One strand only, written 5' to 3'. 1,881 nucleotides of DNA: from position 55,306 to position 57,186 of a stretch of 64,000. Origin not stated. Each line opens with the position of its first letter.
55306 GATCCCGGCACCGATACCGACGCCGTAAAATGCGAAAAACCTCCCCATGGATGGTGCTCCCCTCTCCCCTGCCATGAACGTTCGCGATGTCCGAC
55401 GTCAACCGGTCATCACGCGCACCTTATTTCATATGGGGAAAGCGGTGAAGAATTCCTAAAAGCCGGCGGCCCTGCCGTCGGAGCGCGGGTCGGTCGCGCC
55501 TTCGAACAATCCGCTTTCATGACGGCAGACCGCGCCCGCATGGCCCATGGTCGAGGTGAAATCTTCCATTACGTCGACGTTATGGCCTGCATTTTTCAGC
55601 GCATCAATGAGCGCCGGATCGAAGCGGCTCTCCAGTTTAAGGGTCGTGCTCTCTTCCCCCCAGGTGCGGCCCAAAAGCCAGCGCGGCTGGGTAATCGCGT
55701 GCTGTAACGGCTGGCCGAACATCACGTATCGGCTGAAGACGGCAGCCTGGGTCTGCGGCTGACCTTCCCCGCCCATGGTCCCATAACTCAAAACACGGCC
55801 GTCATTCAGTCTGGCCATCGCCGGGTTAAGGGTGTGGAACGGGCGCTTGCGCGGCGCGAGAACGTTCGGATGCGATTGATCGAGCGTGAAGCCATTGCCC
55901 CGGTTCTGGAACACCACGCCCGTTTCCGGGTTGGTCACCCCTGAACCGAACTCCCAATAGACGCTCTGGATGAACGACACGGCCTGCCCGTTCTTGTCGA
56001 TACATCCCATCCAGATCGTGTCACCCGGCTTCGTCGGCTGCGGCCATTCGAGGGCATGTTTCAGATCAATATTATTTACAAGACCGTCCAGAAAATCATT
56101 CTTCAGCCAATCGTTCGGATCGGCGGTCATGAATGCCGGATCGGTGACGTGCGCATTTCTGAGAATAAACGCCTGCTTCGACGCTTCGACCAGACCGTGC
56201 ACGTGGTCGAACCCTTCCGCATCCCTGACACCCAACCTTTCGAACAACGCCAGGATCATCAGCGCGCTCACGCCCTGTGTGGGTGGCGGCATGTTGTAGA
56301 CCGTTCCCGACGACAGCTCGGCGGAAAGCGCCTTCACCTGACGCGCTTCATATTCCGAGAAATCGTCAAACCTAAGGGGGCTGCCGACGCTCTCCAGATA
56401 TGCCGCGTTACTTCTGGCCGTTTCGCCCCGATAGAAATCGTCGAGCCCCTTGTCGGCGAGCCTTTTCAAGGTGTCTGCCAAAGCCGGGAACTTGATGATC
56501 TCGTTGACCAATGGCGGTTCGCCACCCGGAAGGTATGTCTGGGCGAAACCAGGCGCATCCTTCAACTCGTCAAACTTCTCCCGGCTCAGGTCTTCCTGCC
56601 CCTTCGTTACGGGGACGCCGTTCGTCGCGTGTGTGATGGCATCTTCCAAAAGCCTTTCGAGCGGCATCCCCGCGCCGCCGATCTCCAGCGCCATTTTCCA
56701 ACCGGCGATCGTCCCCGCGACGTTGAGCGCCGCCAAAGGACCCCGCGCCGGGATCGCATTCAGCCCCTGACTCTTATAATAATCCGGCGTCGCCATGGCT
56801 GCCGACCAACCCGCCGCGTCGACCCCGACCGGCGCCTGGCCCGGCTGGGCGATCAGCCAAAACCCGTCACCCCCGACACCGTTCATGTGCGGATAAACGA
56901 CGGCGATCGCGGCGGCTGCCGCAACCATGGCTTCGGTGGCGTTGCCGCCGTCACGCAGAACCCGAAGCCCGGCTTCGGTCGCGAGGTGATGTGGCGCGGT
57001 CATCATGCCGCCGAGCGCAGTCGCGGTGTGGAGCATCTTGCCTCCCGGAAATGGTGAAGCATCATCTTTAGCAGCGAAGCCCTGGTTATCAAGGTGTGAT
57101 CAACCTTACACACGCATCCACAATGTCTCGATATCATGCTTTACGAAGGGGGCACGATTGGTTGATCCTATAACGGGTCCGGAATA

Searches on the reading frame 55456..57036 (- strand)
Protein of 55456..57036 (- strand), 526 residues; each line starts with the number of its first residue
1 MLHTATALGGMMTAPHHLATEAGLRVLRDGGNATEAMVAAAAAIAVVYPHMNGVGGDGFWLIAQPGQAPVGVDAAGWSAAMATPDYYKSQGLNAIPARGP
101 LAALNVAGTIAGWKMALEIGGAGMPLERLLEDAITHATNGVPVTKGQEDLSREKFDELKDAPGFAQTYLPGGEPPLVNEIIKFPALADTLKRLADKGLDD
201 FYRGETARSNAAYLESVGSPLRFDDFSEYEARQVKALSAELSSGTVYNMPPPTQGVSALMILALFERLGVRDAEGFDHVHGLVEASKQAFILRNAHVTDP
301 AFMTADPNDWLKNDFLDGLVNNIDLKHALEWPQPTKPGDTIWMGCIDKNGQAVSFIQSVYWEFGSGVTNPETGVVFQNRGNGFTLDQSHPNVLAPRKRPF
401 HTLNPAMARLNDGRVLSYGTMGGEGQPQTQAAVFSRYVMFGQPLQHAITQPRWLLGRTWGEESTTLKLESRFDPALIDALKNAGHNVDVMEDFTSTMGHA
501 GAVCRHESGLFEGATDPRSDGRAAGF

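Call 22: find_encoding_contigs(protein=window:55456-57036:-, flank=10000, max_places=1)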
Protein window:55456-57036:- (526 aa): 5 contigs read that carry it; 1 place shown.
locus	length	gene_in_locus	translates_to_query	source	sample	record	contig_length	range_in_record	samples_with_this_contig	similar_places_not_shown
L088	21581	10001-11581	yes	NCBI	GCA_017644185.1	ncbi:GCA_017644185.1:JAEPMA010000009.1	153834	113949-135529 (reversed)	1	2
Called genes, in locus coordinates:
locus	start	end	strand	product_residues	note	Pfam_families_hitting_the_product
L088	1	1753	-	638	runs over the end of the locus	-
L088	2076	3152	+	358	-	-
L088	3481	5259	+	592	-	PF02776:TPP_enzyme_N, PF00205:TPP_enzyme_M, PF02775:TPP_enzyme_C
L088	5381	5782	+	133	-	PF00072:Response_reg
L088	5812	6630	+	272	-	PF05050:Methyltransf_21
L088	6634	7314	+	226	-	PF03567:Sulfotransfer_2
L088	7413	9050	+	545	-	PF00732:GMC_oxred_N, PF00890:FAD_binding_2 (faint), PF05199:GMC_oxred_C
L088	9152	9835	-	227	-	PF06267:DUF1028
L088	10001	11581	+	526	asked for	PF01019:G_glu_transpept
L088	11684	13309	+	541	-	PF01645:Glu_synthase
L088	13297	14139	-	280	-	-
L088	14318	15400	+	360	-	PF04143:Sulf_transp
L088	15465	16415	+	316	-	PF00753:Lactamase_B (weak)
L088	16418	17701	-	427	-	PF07992:Pyr_redox_2, PF21706:FCSD_central, PF09242:FCSD-flav_bind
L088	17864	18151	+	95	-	PF13098:Thioredoxin_2 (faint)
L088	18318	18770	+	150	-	PF00034:Cytochrom_C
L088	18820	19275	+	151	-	PF13501:SoxY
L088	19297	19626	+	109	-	PF08770:SoxZ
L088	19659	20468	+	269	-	PF00034:Cytochrom_C (faint), PF11845:Tll0287-like (faint), PF21342:SoxA-TsdA_cyt-c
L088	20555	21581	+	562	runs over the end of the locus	PF02872:5_nucleotid_C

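Call 23: search_protein_families(library=ncbifam, proteins=[L088:2076-3152:+], max_evalue=1e-10)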
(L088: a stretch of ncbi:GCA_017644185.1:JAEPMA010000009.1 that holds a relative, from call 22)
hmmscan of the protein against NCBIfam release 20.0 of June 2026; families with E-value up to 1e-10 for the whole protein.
L088:2076-3152:+ (358 aa): 0 families
